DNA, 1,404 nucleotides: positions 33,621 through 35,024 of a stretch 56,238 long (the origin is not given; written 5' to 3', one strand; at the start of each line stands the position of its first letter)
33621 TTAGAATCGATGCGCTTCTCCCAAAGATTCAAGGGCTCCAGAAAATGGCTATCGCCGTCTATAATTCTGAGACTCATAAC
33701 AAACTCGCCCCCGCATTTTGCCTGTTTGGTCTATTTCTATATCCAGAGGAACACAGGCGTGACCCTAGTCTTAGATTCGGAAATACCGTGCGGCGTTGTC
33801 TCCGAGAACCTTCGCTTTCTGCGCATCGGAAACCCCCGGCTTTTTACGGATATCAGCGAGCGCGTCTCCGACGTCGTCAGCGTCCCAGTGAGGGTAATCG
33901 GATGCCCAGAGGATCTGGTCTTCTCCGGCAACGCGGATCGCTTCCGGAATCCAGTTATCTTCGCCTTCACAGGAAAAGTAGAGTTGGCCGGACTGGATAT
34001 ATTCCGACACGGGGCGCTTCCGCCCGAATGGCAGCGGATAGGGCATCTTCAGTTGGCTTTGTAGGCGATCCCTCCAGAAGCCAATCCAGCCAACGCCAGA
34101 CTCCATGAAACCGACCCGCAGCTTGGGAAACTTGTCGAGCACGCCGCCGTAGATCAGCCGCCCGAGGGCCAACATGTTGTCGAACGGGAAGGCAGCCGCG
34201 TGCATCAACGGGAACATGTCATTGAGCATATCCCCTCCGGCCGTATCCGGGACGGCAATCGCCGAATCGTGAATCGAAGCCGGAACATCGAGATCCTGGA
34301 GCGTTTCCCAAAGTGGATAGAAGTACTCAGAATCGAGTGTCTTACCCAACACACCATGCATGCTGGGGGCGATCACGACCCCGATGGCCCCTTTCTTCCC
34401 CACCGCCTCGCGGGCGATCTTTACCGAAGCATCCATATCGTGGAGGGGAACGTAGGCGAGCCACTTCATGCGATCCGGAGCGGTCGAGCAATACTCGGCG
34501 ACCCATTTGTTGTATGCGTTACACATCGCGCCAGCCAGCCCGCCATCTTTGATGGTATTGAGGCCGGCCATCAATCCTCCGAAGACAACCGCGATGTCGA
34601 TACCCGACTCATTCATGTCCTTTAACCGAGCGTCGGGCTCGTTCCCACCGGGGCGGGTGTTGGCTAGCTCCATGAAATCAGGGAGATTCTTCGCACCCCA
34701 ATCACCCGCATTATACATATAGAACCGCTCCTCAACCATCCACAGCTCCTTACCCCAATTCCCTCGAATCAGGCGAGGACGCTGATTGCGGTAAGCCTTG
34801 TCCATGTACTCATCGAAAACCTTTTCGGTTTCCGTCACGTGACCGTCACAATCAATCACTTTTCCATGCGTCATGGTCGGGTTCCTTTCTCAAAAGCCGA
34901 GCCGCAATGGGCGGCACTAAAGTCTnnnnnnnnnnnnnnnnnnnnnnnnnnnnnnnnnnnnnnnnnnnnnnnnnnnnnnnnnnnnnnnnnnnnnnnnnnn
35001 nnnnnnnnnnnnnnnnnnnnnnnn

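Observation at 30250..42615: Compositionally foreign ~12.4-kb island: biotin carboxylase pair + DinB-like + 2 LLM + 3 amidohydrolase_2 + ADH + VOC, matching no pathway I can name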

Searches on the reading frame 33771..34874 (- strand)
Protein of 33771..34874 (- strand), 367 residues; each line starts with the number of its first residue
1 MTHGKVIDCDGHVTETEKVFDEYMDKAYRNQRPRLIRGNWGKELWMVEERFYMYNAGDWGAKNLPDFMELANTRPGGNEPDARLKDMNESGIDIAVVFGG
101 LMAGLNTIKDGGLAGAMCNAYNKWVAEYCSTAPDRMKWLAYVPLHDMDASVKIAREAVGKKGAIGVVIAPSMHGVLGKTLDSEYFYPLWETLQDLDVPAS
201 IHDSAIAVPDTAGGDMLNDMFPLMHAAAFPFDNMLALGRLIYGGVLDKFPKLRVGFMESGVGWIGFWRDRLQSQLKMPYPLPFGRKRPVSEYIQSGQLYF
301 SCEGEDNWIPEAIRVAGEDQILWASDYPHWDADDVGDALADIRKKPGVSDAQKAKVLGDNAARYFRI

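Call 3: search_protein_families(library=pfam, proteins=[window:33771-34874:-])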
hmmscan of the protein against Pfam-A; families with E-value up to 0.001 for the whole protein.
window:33771-34874:- (367 aa): 1 family
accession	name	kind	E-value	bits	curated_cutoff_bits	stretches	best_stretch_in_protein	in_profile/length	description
PF04909.20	Amidohydro_2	-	9e-38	131.1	26.4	1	7-367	1-289/289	Amidohydrolase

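Call 4: search_protein_families(library=ncbifam, proteins=[window:33771-34874:-])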
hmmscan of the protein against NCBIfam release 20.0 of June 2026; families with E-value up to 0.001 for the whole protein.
window:33771-34874:- (367 aa): 0 families

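Call 7: find_homologous_proteins(query=window:33771-34874:-)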
Query window:33771-34874:- (367 aa): 153 proteins with E <= 0.001 among 4156 candidates; the best 120 are listed.
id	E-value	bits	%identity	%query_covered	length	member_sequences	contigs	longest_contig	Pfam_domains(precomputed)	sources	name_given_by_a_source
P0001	1.4e-255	865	100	100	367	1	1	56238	PF04909.21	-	-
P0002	5.7e-212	722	83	100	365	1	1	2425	PF04909.21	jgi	jgi:predicted TIM-barrel fold metal-dependent hydrolase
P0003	3.9e-153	528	62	100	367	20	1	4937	PF04909.21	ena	-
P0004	3.1e-150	519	60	99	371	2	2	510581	PF04909.21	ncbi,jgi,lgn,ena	-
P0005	8.5e-145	501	59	100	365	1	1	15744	PF04909.21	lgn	-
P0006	4.2e-96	340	45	100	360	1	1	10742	PF04909.21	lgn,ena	-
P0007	5.3e-90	320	43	100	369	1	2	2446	PF04909.21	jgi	jgi:uncharacterized protein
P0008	9.8e-82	293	40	98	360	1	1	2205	PF04909.21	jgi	jgi:predicted TIM-barrel fold metal-dependent hydrolase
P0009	3.4e-81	291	42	98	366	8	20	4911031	PF04909.21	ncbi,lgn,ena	-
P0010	2.5e-78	282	39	100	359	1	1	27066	PF04909.21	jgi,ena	-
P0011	5.5e-77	278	41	98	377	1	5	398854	PF04909.21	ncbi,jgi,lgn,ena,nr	ncbi:MAG TPA: amidohydrolase family protein [Alphaproteobacteria bacterium]|nr:amidohydrolase family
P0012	4.2e-75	271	41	98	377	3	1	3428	PF04909.21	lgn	-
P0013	6.7e-73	264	39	98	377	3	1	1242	PF04909.21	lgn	-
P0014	8.8e-73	264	40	99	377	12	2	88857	PF04909.21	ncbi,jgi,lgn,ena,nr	ncbi:MAG TPA: amidohydrolase family protein [Casimicrobiaceae bacterium]|nr:amidohydrolase family pr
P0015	1.0e-72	263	39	98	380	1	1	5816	PF04909.21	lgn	-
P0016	1.1e-72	263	38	98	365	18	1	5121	PF04909.21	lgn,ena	-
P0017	2.1e-72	262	37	98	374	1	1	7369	PF04909.21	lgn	-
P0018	7.9e-72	261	39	98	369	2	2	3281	PF04909.21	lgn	-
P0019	1.8e-71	259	38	98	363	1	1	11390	PF04909.21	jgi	jgi:predicted TIM-barrel fold metal-dependent hydrolase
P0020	2.7e-71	259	40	98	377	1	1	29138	PF04909.21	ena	-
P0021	2.5e-70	256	40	98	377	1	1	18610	PF04909.21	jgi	jgi:predicted TIM-barrel fold metal-dependent hydrolase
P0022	1.5e-66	243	35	99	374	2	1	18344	PF04909.21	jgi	jgi:predicted TIM-barrel fold metal-dependent hydrolase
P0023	1.6e-65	240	39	99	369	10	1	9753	PF04909.21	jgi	jgi:uncharacterized protein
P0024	3.4e-65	239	36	100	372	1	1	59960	PF04909.21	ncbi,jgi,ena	-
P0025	1.3e-64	237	36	99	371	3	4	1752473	PF04909.21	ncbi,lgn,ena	-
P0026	5.6e-64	235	33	99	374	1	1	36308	PF04909.21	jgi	jgi:predicted TIM-barrel fold metal-dependent hydrolase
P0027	8.4e-62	228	36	99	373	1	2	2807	PF04909.21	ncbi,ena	-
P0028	1.0e-61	227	36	99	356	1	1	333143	PF04909.21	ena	-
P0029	5.2e-61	225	36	99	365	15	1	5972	PF04909.21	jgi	jgi:uncharacterized protein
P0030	1.3e-59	220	34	99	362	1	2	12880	PF04909.21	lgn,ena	-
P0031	4.5e-59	219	35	99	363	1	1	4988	PF04909.21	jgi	jgi:uncharacterized protein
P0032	5.5e-59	218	35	98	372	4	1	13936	PF04909.21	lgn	-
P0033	6.9e-59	218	33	98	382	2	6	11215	PF04909.21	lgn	-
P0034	1.0e-58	217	35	99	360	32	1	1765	PF04909.21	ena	-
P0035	1.1e-58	217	34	99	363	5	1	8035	PF04909.21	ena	-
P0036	1.1e-58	217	34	99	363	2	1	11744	PF04909.21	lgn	-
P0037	1.2e-58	217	35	98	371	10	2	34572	PF04909.21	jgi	jgi:uncharacterized protein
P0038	1.2e-57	214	35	98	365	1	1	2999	PF04909.21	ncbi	ncbi:MAG: amidohydrolase family protein [Candidatus Binatia bacterium]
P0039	1.4e-57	214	34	98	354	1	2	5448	PF04909.21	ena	-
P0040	1.5e-57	214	34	98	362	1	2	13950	PF04909.21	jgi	jgi:predicted TIM-barrel fold metal-dependent hydrolase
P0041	1.6e-57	213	34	99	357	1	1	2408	PF04909.21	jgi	jgi:predicted TIM-barrel fold metal-dependent hydrolase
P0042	1.7e-57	213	34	99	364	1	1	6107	PF04909.21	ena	-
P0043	3.6e-57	212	34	99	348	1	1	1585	PF04909.21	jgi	jgi:predicted TIM-barrel fold metal-dependent hydrolase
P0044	5.7e-57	212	32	99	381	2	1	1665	PF04909.21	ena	-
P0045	1.2e-55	207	35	99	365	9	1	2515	PF04909.21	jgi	jgi:uncharacterized protein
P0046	2.4e-55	206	34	99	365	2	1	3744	PF04909.21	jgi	jgi:predicted TIM-barrel fold metal-dependent hydrolase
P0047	2.9e-55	206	34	99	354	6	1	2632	PF04909.21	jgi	jgi:predicted TIM-barrel fold metal-dependent hydrolase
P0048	5.8e-55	205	34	98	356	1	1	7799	PF04909.21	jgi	jgi:predicted TIM-barrel fold metal-dependent hydrolase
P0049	1.3e-54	204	33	98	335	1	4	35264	PF04909.21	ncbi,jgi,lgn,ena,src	-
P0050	4.1e-54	202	34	99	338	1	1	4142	PF04909.21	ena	-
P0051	5.3e-54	202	31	97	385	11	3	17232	PF04909.21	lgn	-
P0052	3.9e-53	199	34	98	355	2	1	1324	PF04909.21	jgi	jgi:predicted TIM-barrel fold metal-dependent hydrolase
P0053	4.6e-53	199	37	80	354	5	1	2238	PF04909.21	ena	-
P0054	6.7e-53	198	35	99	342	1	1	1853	PF04909.21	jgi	jgi:predicted TIM-barrel fold metal-dependent hydrolase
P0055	7.7e-53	198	34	99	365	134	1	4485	PF04909.21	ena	-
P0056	1.6e-52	197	31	98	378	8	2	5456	PF04909.21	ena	-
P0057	2.6e-52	196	33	99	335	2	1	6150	PF04909.21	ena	-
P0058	8.1e-52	195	35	98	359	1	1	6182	PF04909.21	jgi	jgi:uncharacterized protein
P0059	1.6e-51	194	33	98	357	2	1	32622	PF04909.21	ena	-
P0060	3.4e-51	193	32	99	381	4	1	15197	PF04909.21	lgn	-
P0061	4.3e-50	189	35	98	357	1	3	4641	PF04909.21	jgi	jgi:uncharacterized protein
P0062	4.7e-50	189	33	99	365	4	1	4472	PF04909.21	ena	-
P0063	5.2e-50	189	31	98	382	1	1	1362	PF04909.21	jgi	-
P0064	5.9e-50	189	33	99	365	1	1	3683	PF04909.21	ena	-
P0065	6.0e-50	189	33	98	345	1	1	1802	PF04909.21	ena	-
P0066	2.9e-49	186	30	99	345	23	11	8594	PF04909.21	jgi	jgi:uncharacterized protein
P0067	3.6e-49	186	33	99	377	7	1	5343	PF04909.21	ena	-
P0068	1.6e-48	184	33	99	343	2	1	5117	PF04909.21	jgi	jgi:predicted TIM-barrel fold metal-dependent hydrolase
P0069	1.7e-48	184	31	99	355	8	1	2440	PF04909.21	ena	-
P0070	2.5e-48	183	33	98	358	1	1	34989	PF04909.21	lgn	-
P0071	3.2e-48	183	31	98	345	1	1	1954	PF04909.21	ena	-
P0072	7.3e-48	182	37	78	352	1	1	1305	PF04909.21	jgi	jgi:hypothetical protein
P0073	2.4e-47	180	36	79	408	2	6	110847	PF04909.21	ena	-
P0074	2.9e-47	180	30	98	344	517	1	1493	PF04909.21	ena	-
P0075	9.8e-45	171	30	98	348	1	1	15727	PF04909.21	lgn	-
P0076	1.7e-44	171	33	99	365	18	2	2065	PF04909.21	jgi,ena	-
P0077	1.2e-43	168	30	98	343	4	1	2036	PF04909.21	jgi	jgi:hypothetical protein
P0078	2.3e-42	164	31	98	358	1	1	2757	PF04909.21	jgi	jgi:uncharacterized protein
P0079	4.5e-42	163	30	98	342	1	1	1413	PF04909.21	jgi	jgi:uncharacterized protein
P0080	2.9e-41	160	33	79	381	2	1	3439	PF04909.21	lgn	-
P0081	6.9e-41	159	30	98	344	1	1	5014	PF04909.21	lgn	-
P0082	1.4e-40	158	35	60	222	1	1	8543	PF04909.21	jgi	jgi:predicted TIM-barrel fold metal-dependent hydrolase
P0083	4.8e-39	153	28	98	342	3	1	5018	PF04909.21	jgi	jgi:hypothetical protein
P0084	9.6e-38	148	30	99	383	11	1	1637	PF04909.21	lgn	-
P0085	1.1e-36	145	31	99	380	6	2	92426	PF04909.21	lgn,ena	-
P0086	3.7e-33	133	29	97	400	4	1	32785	PF04909.21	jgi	jgi:predicted TIM-barrel fold metal-dependent hydrolase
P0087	1.4e-31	128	30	90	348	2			PF04909.21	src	-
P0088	3.3e-31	127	29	99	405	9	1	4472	PF04909.21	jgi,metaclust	metaclust:\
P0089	3.2e-28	117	27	99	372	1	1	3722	PF04909.21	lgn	-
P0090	2.3e-27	114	29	98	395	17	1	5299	PF04909.21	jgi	jgi:predicted TIM-barrel fold metal-dependent hydrolase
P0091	9.7e-26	109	27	99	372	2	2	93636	PF04909.21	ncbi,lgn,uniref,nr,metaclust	ncbi:amidohydrolase family protein [Halococcus hamelinensis]|uniref:Amidohydrolase 2 n=1 Tax=Halococ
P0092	3.1e-25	107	27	98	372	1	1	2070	PF04909.21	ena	-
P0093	3.9e-25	107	26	98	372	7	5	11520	PF04909.21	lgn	-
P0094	4.8e-25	107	28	99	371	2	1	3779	PF04909.21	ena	-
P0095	8.5e-25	106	28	99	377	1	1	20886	PF04909.21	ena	-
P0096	8.7e-25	106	28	99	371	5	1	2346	PF04909.21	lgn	-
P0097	5.1e-23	100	29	99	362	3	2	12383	PF04909.21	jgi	jgi:uncharacterized protein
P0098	2.4e-22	98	25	99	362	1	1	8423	PF04909.21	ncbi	ncbi:MAG: amidohydrolase family protein [Halobacteriales archaeon]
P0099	4.4e-22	97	27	99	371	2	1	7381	PF04909.21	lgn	-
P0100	1.6e-20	92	28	99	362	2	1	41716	PF04909.21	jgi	jgi:uncharacterized protein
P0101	5.1e-20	90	27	98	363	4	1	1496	PF04909.21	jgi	-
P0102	5.3e-20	90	28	99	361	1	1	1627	PF04909.21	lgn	-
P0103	1.1e-19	89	28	78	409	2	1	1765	PF04909.21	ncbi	ncbi:MAG: amidohydrolase family protein, partial [Rhabdochlamydiaceae bacterium]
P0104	1.6e-19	88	28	78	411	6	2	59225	PF04909.21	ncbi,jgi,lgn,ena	-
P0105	5.2e-18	83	29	83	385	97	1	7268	PF04909.21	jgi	-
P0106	1.3e-17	82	25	98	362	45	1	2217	PF04909.21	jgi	-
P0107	2.6e-17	81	26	100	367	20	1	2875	PF04909.21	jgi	jgi:predicted TIM-barrel fold metal-dependent hydrolase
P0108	3.1e-17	81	27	98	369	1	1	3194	PF04909.21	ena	-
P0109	3.6e-17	81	28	99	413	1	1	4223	PF04909.21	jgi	jgi:predicted TIM-barrel fold metal-dependent hydrolase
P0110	1.2e-16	79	28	99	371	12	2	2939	PF04909.21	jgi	jgi:predicted TIM-barrel fold metal-dependent hydrolase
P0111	1.4e-16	79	25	99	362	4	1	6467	PF04909.21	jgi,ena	-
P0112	2.6e-16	78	28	75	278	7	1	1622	PF04909.21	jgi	jgi:predicted TIM-barrel fold metal-dependent hydrolase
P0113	6.7e-16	76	25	98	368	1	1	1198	PF04909.21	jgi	jgi:predicted TIM-barrel fold metal-dependent hydrolase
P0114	7.3e-16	76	24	79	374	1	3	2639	PF04909.21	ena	-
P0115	1.3e-15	76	27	99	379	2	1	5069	PF04909.21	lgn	-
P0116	2.0e-15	75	25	81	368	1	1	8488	PF04909.21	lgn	-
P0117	3.4e-15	74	26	100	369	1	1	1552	PF04909.21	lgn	-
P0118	1.0e-14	73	26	89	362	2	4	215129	PF04909.21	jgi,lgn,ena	-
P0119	1.2e-14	72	26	99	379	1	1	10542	PF04909.21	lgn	-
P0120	1.4e-14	72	27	99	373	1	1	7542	PF04909.21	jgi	jgi:predicted TIM-barrel fold metal-dependent hydrolase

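Call 8: find_encoding_contigs(protein=P0004, flank=10000, max_places=3)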
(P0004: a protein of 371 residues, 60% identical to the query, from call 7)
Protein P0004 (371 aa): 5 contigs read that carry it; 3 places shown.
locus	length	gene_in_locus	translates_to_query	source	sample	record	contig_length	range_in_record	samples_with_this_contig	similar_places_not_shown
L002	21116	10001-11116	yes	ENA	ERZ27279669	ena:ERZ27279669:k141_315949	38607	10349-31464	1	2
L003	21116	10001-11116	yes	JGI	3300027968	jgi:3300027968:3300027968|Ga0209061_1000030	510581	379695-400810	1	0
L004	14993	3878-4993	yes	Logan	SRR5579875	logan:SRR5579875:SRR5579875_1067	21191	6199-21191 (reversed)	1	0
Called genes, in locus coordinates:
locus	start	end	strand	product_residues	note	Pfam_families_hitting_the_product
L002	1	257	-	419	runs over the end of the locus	PF00067:p450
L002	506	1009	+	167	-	PF13463:HTH_27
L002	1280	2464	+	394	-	PF00067:p450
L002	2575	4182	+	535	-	PF06609:TRI12 (weak), PF00083:Sugar_tr, PF07690:MFS_1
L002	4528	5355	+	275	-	-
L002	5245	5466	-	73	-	PF00346:Complex1_49kDa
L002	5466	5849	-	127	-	PF13683:rve_3 (weak)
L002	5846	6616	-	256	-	PF01527:HTH_Tnp_1 (weak)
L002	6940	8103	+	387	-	PF00296:Bac_luciferase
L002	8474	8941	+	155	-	PF00903:Glyoxalase, PF22677:Ble-like_N (faint), PF12681:Glyoxalase_2 (faint), PF13669:Glyoxalase_4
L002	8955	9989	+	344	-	PF08240:ADH_N, PF16912:Glu_dehyd_C (weak), PF00107:ADH_zinc_N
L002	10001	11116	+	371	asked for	PF04909:Amidohydro_2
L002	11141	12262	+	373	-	PF04909:Amidohydro_2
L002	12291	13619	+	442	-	PF07044:DUF1329, PF17131:TP_0789-like (faint)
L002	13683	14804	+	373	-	PF01575:MaoC_dehydratas, PF13452:FAS1_DH_region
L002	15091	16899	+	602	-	PF07287:AtuA, PF23544:AtuA_ferredoxin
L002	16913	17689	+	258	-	PF00378:ECH_1, PF16113:ECH_2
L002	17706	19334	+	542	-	PF03255:ACCA (faint), PF01039:Carboxyl_trans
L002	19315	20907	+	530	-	PF00289:Biotin_carb_N, PF02222:ATP-grasp (faint), PF14397:ATPgrasp_ST (faint), PF02786:CPSase_L_D2, PF07478:Dala_Dala_lig_C, PF02785:Biotin_carb_C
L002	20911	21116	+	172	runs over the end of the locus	PF06898:YqfD (faint), PF25984:BSH_YknX (faint), PF00364:Biotin_lipoyl, PF25973:BSH_CzcB (faint)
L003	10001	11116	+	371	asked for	PF04909:Amidohydro_2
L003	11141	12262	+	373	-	PF04909:Amidohydro_2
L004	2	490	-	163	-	?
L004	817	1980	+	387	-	PF00296:Bac_luciferase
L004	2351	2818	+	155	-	PF00903:Glyoxalase, PF22677:Ble-like_N (faint), PF12681:Glyoxalase_2 (faint), PF13669:Glyoxalase_4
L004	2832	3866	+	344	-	PF08240:ADH_N, PF16912:Glu_dehyd_C (weak), PF00107:ADH_zinc_N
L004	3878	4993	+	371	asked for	PF04909:Amidohydro_2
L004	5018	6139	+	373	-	PF04909:Amidohydro_2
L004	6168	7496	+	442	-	PF07044:DUF1329, PF17131:TP_0789-like (faint)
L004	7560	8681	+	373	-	PF01575:MaoC_dehydratas, PF13452:FAS1_DH_region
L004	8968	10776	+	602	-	PF07287:AtuA, PF23544:AtuA_ferredoxin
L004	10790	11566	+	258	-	PF00378:ECH_1, PF16113:ECH_2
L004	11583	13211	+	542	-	PF03255:ACCA (faint), PF01039:Carboxyl_trans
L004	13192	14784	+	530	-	PF00289:Biotin_carb_N, PF02222:ATP-grasp (faint), PF14397:ATPgrasp_ST (faint), PF02786:CPSase_L_D2, PF07478:Dala_Dala_lig_C, PF02785:Biotin_carb_C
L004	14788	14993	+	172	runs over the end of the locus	PF06898:YqfD (faint), PF25984:BSH_YknX (faint), PF00364:Biotin_lipoyl, PF25973:BSH_CzcB (faint)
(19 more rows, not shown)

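Call 9: find_encoding_contigs(protein=P0005, flank=10000, max_places=3)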
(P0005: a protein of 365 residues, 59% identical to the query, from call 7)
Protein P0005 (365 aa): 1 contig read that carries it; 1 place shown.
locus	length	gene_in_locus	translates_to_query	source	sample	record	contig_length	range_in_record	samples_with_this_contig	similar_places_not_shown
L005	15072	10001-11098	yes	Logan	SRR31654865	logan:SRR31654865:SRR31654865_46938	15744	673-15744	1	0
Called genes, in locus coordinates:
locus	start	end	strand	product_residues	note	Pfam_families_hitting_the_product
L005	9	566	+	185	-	-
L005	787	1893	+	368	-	PF04909:Amidohydro_2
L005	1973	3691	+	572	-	PF07969:Amidohydro_3, PF01979:Amidohydro_1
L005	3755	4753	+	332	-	PF00478:IMPDH, PF03060:NMO, PF01070:FMN_dh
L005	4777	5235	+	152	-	PF13577:SnoaL_4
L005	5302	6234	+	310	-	PF00106:adh_short, PF08659:KR, PF13561:adh_short_C2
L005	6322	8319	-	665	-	PF26965:MimR_N (weak), PF00158:Sigma54_activat, PF14532:Sigma54_activ_2, PF00004:AAA (weak), PF07724:AAA_2 (weak), PF07728:AAA_5 (weak), PF25601:AAA_lid_14, PF02954:HTH_8, +1 more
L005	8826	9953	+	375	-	PF00296:Bac_luciferase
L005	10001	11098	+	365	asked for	PF04909:Amidohydro_2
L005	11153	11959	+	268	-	PF04909:Amidohydro_2, PF00106:adh_short, PF13561:adh_short_C2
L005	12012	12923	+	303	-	PF04909:Amidohydro_2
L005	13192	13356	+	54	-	-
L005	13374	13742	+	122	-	-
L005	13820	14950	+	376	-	PF00296:Bac_luciferase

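Call 16: find_encoding_contigs(protein=P0009, flank=10000, max_places=3)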
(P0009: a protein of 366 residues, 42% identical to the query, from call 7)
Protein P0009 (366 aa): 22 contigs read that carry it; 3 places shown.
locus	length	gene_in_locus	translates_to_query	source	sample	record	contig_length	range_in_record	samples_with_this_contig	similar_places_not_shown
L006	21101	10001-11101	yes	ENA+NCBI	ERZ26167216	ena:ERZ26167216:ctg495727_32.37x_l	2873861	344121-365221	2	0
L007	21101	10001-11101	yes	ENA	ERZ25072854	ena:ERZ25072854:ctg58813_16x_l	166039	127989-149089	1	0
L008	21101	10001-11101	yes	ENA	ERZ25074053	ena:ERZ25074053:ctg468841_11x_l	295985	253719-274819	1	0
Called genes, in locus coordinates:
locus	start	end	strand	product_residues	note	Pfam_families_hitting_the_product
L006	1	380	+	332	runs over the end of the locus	PF01717:Meth_synt_2, PF08267:Meth_synt_1 (weak)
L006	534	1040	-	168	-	PF01609:DDE_Tnp_1 (faint), PF13701:DDE_Tnp_1_4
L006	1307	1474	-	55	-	PF13701:DDE_Tnp_1_4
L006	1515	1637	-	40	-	PF13701:DDE_Tnp_1_4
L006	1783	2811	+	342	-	PF13565:HTH_32 (weak), PF13683:rve_3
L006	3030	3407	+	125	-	PF01527:HTH_Tnp_1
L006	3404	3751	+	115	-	PF05717:TnpB_IS66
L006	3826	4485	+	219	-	PF13007:LZ_Tnp_IS66, PF13005:zf-IS66, PF03050:DDE_Tnp_IS66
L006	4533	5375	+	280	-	PF03050:DDE_Tnp_IS66, PF13817:DDE_Tnp_IS66_C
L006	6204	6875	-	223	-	PF13358:DDE_3 (weak), PF00665:rve, PF13683:rve_3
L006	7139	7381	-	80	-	PF01527:HTH_Tnp_1, PF13384:HTH_23 (weak), PF13551:HTH_29, PF13518:HTH_28 (weak)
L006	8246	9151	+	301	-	PF01522:Polysacc_deac_1, PF10096:DUF2334 (weak)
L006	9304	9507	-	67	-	PF03466:LysR_substrate (weak)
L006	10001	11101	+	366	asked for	PF04909:Amidohydro_2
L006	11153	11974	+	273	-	PF00497:SBP_bac_3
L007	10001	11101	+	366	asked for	PF04909:Amidohydro_2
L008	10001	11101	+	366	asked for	PF04909:Amidohydro_2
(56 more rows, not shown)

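Call 18: find_related_loci(query=A1, collection=genome_contigs, flank=10000)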
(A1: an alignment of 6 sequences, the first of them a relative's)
Query A1 (367 aa) in genome_contigs; peptide patterns used: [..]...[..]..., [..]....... (x = any residue, [..] = any of these).
600 stretches matched a pattern (row limit reached: there are more); 585 encode a relative of the query (tblastn E <= 1e-3); the best 80 are kept; 80 distinct loci.
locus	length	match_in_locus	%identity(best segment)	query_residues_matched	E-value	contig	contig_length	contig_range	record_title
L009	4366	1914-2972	40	6-367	4e-81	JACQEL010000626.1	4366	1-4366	MAG: Deltaproteobacteria bacterium isolate NC_groundwater_1020_Pr1_S-0.65um_57_10 Montesol18_Sp65_coassembly_scaffold_96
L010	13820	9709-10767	38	4-365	7e-72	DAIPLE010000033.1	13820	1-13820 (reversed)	MAG TPA_asm: Actinomycetota bacterium isolate CTOTU25330 NODE_1276_length_13820_cov_9.159971, whole genome shotgun seque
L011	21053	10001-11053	38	6-365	8e-71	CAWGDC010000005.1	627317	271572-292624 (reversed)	MAG: uncultured Actinomycetes bacterium isolate MFD02248.bin.2.1 genome assembly, contig: contig_7137, whole genome shot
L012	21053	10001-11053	39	6-365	5e-68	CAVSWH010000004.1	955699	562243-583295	MAG: uncultured Actinomycetes bacterium isolate MFD05705.bin.1.76 genome assembly, contig: contig_37446, whole genome sh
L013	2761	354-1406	35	5-365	6e-68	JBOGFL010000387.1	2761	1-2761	MAG: Acidimicrobiia bacterium isolate M3-B2_metabat2.bin.34 k127_570607, whole genome shotgun sequence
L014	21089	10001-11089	36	6-367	3e-66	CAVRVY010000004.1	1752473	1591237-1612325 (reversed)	MAG: uncultured delta proteobacterium isolate MFD05512.bin.2.52 genome assembly, contig: contig_7000, whole genome shotg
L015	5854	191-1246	36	4-365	6e-65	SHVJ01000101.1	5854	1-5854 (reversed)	MAG: Acidimicrobiia bacterium isolate Baikal-deep-G33 BACOMB-C62635, whole genome shotgun sequence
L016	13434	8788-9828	35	6-363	7e-64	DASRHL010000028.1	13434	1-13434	MAG TPA_asm: Acidimicrobiia bacterium isolate SMAG_U10083 k141_2148675, whole genome shotgun sequence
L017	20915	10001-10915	37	71-365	8e-61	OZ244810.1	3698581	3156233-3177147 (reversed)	MAG: Dehalococcoidia bacterium isolate 41c7b0a6-756e-404d-987c-16126d27c4c6 genome assembly, chromosome: 1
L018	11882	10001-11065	34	1-365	1e-60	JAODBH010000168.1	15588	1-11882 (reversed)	MAG: Actinomycetes bacterium isolate RYN_53 scaffold_747448, whole genome shotgun sequence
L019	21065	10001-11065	34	1-365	2e-60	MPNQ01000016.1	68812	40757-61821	MAG: marine group bacterium Sva0996 bin134 NODE_714_length_68812_cov_18.2233_ID_1427, whole genome shotgun sequence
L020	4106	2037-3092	36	6-365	5e-59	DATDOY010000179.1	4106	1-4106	MAG TPA_asm: Acidimicrobiia bacterium isolate SMAG_U7906 k141_3504922, whole genome shotgun sequence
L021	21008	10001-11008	36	5-365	9e-59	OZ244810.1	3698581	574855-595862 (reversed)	MAG: Dehalococcoidia bacterium isolate 41c7b0a6-756e-404d-987c-16126d27c4c6 genome assembly, chromosome: 1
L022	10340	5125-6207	33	6-365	1e-58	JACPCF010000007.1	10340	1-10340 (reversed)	MAG: Candidatus Rokuibacteriota bacterium isolate NC_groundwater_276_Ag_S-0.2um_68_12 S5_GD2017_2_S2_scaffold_5655, whol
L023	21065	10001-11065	32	1-365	5e-58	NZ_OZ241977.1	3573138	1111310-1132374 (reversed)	MAG: Candidatus Poriferisocius sp. isolate 487b4cec-4729-4ab4-8a52-7084cce3f8e8 chromosome 1, complete sequence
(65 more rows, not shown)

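Call 20: find_encoding_contigs(protein=P0003, flank=10000, max_places=4)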
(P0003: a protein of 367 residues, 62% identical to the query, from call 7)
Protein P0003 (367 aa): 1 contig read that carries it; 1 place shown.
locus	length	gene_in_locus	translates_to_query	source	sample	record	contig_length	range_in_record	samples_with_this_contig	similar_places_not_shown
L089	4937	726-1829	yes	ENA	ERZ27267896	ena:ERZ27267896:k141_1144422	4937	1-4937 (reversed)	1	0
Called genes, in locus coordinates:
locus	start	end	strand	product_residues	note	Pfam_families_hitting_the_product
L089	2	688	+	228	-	?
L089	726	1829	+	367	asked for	PF04909:Amidohydro_2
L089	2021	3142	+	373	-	PF04909:Amidohydro_2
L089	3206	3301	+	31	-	-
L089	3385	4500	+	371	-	PF04909:Amidohydro_2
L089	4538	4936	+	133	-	?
